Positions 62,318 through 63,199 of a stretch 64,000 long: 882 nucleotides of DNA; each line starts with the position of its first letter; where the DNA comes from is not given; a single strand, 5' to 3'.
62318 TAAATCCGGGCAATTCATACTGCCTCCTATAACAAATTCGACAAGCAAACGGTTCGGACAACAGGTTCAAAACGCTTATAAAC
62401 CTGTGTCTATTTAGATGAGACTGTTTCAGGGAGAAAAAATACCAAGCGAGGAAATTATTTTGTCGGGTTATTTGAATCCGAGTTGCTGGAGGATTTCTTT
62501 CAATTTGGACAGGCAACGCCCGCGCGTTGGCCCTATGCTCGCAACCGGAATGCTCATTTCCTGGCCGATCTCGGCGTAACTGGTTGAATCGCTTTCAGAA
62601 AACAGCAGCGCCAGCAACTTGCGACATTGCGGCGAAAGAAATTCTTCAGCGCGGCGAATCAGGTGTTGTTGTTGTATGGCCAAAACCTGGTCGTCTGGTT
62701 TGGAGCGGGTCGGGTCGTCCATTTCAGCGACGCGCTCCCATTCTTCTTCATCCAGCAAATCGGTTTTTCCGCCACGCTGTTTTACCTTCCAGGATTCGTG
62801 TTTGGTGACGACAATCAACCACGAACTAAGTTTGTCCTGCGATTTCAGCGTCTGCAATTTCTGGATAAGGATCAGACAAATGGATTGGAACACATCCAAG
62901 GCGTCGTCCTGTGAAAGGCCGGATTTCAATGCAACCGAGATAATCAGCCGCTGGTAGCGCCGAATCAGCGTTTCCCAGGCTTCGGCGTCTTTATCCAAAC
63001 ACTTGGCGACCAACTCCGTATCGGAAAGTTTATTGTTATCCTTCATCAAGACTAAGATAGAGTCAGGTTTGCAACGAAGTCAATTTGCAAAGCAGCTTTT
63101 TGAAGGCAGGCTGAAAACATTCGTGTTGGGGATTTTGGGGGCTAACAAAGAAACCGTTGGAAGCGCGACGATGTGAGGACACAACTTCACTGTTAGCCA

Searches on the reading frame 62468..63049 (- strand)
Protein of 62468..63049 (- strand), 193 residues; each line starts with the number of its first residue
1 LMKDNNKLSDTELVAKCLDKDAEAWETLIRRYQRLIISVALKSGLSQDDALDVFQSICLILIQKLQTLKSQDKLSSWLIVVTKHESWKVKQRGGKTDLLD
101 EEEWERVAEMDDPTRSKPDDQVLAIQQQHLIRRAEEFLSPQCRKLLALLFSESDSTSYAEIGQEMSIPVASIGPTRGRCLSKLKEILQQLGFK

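Call 18: search_protein_families(library=pfam, proteins=[window:62468-63049:-], max_evalue=0.001)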
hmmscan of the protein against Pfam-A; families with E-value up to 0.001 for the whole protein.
window:62468-63049:- (193 aa): 1 family
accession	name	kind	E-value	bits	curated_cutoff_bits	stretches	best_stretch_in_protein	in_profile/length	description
PF04542.20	Sigma70_r2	-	4.3e-09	36.5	24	1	28-85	1-60/71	Sigma-70 region 2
